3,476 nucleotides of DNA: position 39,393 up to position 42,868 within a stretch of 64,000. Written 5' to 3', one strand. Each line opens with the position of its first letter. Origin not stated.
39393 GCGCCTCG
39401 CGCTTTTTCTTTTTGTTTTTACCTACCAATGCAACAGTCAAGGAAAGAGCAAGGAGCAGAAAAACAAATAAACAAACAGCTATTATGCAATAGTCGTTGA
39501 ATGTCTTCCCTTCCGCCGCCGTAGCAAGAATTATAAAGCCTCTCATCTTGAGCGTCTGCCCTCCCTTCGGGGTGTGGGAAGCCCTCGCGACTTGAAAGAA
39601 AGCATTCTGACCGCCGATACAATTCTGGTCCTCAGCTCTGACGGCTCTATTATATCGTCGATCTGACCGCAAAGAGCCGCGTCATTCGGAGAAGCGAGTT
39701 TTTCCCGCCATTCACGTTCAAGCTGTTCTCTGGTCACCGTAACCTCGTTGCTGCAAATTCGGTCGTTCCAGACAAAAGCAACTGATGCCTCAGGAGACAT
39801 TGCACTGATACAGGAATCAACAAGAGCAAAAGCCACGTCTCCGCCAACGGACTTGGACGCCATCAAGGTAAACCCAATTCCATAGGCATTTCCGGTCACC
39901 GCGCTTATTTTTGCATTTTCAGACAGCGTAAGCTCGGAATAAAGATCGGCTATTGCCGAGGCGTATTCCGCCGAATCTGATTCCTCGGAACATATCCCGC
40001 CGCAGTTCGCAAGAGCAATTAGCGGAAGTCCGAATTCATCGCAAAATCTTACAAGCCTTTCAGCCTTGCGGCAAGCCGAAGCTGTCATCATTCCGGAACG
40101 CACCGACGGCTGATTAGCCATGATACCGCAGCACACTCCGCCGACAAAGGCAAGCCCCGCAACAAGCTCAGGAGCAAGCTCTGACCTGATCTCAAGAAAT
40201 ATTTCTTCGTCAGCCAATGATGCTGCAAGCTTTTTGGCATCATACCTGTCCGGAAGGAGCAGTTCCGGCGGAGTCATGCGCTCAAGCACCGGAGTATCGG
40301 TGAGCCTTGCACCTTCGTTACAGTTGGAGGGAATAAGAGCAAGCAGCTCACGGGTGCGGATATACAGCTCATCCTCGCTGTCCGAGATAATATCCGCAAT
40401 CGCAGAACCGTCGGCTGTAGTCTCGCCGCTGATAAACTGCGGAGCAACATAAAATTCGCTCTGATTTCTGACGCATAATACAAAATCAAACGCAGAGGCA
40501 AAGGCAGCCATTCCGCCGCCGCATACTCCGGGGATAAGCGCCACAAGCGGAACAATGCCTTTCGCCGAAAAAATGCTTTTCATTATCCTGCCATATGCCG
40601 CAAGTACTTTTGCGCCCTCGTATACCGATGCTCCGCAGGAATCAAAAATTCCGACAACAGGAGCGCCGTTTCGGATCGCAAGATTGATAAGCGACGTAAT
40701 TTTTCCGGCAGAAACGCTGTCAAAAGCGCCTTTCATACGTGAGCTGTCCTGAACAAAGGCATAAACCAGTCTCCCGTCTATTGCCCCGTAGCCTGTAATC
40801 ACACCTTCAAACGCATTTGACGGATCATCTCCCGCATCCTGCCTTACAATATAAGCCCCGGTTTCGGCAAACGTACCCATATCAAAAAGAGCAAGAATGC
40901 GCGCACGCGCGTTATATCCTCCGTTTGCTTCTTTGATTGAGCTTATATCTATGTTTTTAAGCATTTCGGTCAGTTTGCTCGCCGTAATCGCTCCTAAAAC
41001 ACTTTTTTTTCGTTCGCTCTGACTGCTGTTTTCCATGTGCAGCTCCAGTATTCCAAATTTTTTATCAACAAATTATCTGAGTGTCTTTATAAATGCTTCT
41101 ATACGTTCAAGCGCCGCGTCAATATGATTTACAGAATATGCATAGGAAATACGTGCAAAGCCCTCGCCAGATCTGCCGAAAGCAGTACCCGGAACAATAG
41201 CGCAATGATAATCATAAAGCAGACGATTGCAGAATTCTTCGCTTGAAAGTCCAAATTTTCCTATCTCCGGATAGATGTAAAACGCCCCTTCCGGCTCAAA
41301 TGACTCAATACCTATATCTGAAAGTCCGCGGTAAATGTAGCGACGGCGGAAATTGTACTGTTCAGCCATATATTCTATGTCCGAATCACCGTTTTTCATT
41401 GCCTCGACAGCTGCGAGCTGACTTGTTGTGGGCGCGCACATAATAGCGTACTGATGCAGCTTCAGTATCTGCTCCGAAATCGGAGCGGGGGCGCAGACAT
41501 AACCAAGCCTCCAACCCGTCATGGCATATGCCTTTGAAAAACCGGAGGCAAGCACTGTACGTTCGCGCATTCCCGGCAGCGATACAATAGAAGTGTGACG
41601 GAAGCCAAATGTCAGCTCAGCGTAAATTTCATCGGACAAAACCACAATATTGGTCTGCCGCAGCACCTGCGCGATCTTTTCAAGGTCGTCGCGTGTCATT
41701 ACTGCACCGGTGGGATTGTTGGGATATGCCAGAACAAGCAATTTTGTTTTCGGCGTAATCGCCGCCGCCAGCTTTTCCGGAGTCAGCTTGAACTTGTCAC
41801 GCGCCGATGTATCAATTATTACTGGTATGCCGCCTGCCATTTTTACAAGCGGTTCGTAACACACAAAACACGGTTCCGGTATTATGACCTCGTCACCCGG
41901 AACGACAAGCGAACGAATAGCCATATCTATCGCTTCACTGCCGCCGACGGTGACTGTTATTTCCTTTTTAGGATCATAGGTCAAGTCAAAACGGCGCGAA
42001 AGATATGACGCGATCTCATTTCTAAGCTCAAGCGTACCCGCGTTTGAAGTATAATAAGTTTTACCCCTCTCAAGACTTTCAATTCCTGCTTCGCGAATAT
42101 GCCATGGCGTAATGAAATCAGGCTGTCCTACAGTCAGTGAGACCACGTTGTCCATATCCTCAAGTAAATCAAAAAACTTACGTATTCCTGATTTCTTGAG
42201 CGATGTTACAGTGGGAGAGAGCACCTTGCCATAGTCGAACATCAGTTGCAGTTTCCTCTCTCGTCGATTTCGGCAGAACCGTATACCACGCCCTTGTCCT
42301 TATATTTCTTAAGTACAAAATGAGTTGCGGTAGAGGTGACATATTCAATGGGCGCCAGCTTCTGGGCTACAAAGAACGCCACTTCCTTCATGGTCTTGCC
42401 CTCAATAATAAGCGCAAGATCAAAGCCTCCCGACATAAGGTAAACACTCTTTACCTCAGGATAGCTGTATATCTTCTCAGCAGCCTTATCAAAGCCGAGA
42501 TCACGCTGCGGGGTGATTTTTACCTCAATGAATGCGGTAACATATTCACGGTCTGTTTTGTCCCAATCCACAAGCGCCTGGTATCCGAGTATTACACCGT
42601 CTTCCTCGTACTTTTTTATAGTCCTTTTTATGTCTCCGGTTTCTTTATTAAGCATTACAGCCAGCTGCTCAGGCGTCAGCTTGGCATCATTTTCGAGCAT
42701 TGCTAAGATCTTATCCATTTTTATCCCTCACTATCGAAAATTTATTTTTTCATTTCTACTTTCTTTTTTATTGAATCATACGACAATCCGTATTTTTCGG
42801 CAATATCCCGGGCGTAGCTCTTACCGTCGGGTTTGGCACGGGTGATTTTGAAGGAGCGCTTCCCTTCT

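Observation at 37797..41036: Decarboxylase-like four-gene cluster lacking a biotinyl domain and a Na+-pump beta subunit, and ending in an OadA/5S-like protein with all catalytic metal ligands replaced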

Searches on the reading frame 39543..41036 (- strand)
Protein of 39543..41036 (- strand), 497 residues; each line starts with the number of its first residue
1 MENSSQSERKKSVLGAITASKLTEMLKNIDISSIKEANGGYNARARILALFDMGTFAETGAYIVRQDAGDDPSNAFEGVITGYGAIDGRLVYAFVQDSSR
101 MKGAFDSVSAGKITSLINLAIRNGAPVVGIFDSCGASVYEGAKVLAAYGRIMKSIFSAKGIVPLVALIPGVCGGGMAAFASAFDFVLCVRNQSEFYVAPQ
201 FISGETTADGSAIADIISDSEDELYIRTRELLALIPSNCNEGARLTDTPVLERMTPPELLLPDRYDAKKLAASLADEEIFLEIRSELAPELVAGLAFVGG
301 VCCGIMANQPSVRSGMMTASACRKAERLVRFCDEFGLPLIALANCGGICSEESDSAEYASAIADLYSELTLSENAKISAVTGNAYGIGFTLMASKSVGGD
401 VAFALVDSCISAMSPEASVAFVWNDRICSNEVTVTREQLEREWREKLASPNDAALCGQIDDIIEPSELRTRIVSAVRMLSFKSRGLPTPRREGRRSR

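Call 3: search_protein_families(library=pfam, proteins=[window:39543-41036:-], max_evalue=1)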
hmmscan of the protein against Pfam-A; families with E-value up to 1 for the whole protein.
window:39543-41036:- (497 aa): 4 families
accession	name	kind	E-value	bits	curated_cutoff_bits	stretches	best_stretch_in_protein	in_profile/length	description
PF01039.27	Carboxyl_trans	-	5.4e-65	220.3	22.3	1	38-491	5-490/493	Carboxyl transferase domain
PF03255.19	ACCA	-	1.3e-07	31.5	23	1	314-430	125-238/310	Acetyl co-enzyme A carboxylase carboxyltransferase-like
PF00378.25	ECH_1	-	0.0023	17.8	27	1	349-392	63-107/251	Enoyl-CoA hydratase/isomerase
PF13574.12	Reprolysin_2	-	0.29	11.4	27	0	290-318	85-112/195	Metallo-peptidase family M12B Reprolysin-like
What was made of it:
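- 39543..41036 (-): Acyl-CoA carboxyltransferase (CT, 497 aa), of the PccB/MmdA/12S type. It is the only subunit with an apparently intact catalytic core. PF01039 E=5e-65 (call 3).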

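Call 4: search_protein_families(library=ncbifam, proteins=[window:39543-41036:-], max_evalue=1)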
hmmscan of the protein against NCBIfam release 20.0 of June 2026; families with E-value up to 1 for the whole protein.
window:39543-41036:- (497 aa): 9 families
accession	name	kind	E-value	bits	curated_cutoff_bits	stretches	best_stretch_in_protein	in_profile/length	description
TIGR01117.1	mmdA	subfamily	9.1e-77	259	998.8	1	35-488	25-504/512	methylmalonyl-CoA decarboxylase subunit alpha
NF005530.0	PRK07189.1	equivalog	2.1e-15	56.6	228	1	41-188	16-175/303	biotin-independent malonate decarboxylase subunit beta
TIGR03133.1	malonate_beta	equivalog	5e-14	52.2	278.15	1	42-188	7-165/274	biotin-independent malonate decarboxylase subunit beta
NF041504.1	AccA_sub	subfamily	6.2e-11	42.2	300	2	309-431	67-186/257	carboxyltransferase subunit alpha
TIGR00515.1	accD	equivalog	7.2e-08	32.1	317.45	1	52-187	83-220/285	acetyl-CoA carboxylase, carboxyltransferase subunit beta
TIGR00513.1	accA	equivalog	4.8e-07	29.4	319.3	1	315-429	130-241/321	acetyl-CoA carboxylase carboxyl transferase subunit alpha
NF004344.0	PRK05724.1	equivalog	6.3e-07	28.9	357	1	314-429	129-241/319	acetyl-CoA carboxylase carboxyltransferase subunit alpha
NF008971.0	PRK12319.1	equivalog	0.0006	19.5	406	1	320-431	82-190/256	acetyl-CoA carboxylase carboxyl transferase subunit alpha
NF004796.0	PRK06144.1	subfamily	0.026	14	272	1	161-190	102-131/262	enoyl-CoA hydratase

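Call 24: search_solved_structures(query=window:39543-41036:-, show_alignments=3, max_evalue=1e-10)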
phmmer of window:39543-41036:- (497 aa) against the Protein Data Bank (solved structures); distinct sequences matched with E-value up to 1e-10: 43.
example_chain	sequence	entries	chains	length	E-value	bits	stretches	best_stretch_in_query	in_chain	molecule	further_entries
3n6r_B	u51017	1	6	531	4.9e-61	210.1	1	35-490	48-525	Propionyl-CoA carboxylase, beta subunit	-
1x0u_A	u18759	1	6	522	2.7e-60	207.7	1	36-493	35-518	hypothetical methylmalonyl-CoA decarboxylase alpha subunit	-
1vrg_A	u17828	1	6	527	6.9e-60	206.3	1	39-485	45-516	propionyl-CoA carboxylase, beta subunit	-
6ybp_A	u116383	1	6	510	7.8e-59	202.9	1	37-488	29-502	Propionyl-CoA carboxylase beta chain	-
8pn7_A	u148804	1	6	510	2.9e-58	201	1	37-488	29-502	Propionyl-CoA carboxylase beta chain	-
6ybq_A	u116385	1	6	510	3e-58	200.9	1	37-488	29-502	Propionyl-CoA carboxylase beta chain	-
8pn8_A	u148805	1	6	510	3.9e-58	200.6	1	37-488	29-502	Propionyl-CoA carboxylase beta chain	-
9t97_D5a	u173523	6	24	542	7.5e-58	199.6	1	36-492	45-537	Propionyl-CoA carboxylase beta chain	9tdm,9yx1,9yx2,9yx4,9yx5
2a7s_A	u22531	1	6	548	1.5e-57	198.6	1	36-493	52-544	Probable propionyl-CoA carboxylase beta chain 5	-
9j0c_A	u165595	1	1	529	3.8e-57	197.3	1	36-493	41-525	Acyl-CoA carboxylase subunit beta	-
2bzr_A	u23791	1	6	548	1.4e-56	195.4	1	36-493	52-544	PROPIONYL-COA CARBOXYLASE BETA CHAIN 5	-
3mfm_C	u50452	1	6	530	3.5e-56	194.1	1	35-493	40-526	Propionyl-CoA carboxylase complex B subunit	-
3iav_A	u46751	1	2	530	3.6e-56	194.1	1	35-493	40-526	Propionyl-CoA carboxylase complex B subunit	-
3ibb_A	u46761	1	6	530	3.7e-56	194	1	35-493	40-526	Propionyl-CoA carboxylase complex B subunit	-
3ib9_A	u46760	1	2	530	4.9e-56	193.6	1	35-493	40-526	Propionyl-CoA carboxylase complex B subunit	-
1on3_A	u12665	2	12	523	1.3e-55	192.3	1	37-489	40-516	Methylmalonyl-CoA carboxyltransferase 12S subunit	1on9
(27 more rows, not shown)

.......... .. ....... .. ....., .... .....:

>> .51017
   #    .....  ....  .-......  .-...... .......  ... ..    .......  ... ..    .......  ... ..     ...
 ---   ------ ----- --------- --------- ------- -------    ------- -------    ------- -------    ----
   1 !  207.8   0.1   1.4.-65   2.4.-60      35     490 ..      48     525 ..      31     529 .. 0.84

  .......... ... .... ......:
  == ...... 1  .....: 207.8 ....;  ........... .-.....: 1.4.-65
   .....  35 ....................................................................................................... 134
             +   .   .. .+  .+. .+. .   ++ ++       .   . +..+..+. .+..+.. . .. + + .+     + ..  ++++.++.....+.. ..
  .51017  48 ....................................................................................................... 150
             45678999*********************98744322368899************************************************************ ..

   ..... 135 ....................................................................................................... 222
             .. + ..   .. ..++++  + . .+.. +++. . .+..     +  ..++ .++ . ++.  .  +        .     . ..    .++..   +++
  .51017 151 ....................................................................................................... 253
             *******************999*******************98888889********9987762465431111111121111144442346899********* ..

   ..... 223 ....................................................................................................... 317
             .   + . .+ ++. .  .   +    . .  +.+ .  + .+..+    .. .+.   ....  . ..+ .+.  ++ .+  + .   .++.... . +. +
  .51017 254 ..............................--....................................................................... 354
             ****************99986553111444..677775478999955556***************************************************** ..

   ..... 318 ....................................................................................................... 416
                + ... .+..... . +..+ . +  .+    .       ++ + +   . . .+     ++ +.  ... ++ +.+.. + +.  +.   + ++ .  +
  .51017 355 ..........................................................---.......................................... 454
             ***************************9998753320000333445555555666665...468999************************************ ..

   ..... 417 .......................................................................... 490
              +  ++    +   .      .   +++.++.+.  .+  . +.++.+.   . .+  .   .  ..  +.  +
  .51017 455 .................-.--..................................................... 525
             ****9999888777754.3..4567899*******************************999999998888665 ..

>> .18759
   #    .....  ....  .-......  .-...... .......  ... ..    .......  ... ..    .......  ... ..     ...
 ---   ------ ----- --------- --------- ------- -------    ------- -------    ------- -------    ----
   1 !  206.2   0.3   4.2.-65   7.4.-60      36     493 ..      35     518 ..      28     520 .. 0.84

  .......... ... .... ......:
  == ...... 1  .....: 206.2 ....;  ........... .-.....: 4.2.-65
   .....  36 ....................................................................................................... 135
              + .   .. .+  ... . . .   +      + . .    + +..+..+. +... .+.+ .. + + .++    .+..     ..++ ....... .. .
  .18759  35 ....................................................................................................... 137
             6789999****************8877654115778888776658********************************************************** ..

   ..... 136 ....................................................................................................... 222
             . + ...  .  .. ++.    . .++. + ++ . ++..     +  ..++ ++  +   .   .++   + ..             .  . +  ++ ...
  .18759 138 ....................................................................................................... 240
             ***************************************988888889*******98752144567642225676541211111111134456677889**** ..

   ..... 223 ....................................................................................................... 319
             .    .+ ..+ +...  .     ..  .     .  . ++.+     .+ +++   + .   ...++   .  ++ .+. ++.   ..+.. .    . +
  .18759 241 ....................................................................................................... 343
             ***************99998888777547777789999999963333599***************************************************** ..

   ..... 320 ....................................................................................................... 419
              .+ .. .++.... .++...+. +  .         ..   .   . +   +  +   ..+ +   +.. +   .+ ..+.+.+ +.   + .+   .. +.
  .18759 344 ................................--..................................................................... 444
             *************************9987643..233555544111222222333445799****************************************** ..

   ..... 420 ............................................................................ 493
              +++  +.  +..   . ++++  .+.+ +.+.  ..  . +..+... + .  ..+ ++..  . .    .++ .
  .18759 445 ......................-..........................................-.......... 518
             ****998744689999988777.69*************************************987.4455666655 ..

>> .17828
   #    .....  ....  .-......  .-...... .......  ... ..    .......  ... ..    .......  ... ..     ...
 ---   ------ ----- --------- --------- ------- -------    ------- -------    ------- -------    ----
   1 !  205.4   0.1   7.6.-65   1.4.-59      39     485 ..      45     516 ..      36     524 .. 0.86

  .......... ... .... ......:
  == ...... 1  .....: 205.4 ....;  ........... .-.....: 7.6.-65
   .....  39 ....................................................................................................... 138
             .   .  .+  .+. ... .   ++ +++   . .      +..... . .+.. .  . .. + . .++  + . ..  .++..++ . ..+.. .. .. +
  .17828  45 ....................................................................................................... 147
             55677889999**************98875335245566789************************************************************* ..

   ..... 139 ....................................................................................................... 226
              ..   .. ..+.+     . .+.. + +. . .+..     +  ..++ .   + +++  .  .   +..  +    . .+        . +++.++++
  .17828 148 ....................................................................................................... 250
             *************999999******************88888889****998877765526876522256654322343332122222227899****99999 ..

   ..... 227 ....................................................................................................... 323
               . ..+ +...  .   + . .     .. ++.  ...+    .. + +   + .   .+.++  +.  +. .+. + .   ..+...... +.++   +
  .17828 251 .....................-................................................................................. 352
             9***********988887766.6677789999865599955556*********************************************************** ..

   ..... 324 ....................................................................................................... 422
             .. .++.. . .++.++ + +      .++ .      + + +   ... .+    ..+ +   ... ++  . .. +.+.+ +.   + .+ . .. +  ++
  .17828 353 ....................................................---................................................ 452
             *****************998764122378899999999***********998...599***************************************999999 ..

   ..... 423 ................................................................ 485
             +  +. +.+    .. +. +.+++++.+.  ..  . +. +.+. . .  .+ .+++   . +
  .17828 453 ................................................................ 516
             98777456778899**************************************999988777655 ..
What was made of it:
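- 39543..41036 (-): Best solved matches are PCC beta 3n6r, 1x0u and 12S 1on3, at 1e-55 to 5e-61 (call 24).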

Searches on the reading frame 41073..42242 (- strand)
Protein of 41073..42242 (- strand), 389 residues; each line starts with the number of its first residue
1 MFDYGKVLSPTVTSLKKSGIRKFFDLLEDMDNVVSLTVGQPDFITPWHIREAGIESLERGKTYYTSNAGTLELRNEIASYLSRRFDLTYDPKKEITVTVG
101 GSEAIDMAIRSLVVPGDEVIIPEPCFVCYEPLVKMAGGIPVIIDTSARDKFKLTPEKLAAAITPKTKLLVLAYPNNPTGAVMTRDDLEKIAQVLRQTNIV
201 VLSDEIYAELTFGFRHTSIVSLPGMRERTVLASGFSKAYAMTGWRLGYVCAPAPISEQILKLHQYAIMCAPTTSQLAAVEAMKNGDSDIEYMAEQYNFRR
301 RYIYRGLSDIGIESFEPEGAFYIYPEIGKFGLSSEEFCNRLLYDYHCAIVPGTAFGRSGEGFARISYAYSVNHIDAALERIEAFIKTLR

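Call 55: search_protein_families(library=ncbifam, proteins=[window:41073-42242:-], max_evalue=1e-10)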
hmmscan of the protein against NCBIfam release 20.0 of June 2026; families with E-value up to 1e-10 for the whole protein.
window:41073-42242:- (389 aa): 66 families (the best 25 are shown)
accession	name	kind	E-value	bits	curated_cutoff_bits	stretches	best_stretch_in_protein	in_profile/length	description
NF005816.0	PRK07682.1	equivalog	2.4e-162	540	620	1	7-387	5-385/390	aminotransferase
NF005817.0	PRK07683.1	equivalog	3.6e-139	463.7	575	1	6-387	3-383/387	aminotransferase A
NF005588.0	PRK07309.1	equivalog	7.3e-116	387.3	576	1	8-387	7-388/391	pyridoxal phosphate-dependent aminotransferase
NF041091.1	asp_aminotase_Arch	equivalog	5.1e-105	351.4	550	1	26-386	22-376/376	aspartate aminotransferase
NF041364.1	GntC_guanitoxin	equivalog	7.4e-104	347.5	415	1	35-384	2-356/356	guanitoxin biosynthesis PLP-dependent (S)-gamma-hydroxy-L-arginine cyclodehydratase GntC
NF004975.0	PRK06348.1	equivalog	1.3e-96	324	549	1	20-383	18-381/384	pyridoxal phosphate-dependent aminotransferase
NF006229.0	PRK08361.1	equivalog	4.8e-95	318.8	624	1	11-385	13-388/391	aspartate aminotransferase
NF004770.0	PRK06108.1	subfamily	9.2e-93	311.2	422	1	8-387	13-394/396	pyridoxal phosphate-dependent aminotransferase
NF004769.0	PRK06107.1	equivalog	4.4e-86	289.2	617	1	29-389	31-402/402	aspartate transaminase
NF006488.0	PRK08912.1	equivalog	1.3e-79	267.9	498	1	29-386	24-385/387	aminotransferase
NF006569.0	PRK09082.1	subfamily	2.3e-78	264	420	1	30-382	29-384/386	methionine aminotransferase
NF005855.0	PRK07777.1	equivalog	5.4e-78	263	553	1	32-383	29-386/391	pyridoxal phosphate-dependent aminotransferase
NF006514.0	PRK08960.1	equivalog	1.2e-76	258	554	1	30-386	31-386/388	pyridoxal phosphate-dependent aminotransferase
TIGR03540.1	DapC_direct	equivalog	6.2e-75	252.5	593.25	1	32-383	30-382/383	LL-diaminopimelate aminotransferase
NF005601.0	PRK07337.1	equivalog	1.3e-74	251.6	496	1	29-385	33-392/394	pyridoxal phosphate-dependent aminotransferase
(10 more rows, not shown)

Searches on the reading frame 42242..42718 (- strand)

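Call 55: search_protein_families(library=ncbifam, proteins=[window:42242-42718:-], max_evalue=1e-10)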
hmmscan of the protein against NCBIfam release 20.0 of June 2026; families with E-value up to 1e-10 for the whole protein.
window:42242-42718:- (158 aa): 2 families
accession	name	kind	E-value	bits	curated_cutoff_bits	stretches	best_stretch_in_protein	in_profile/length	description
NF040947.1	trans_reg_LysM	equivalog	3.3e-12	46.4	180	1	3-139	7-136/136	HTH-type transcriptional regulator LysM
NF053758.1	ChrTpTrnRegChrS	equivalog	7.5e-12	45.3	250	1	3-142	18-153/158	chromate efflux transcriptional regulator ChrS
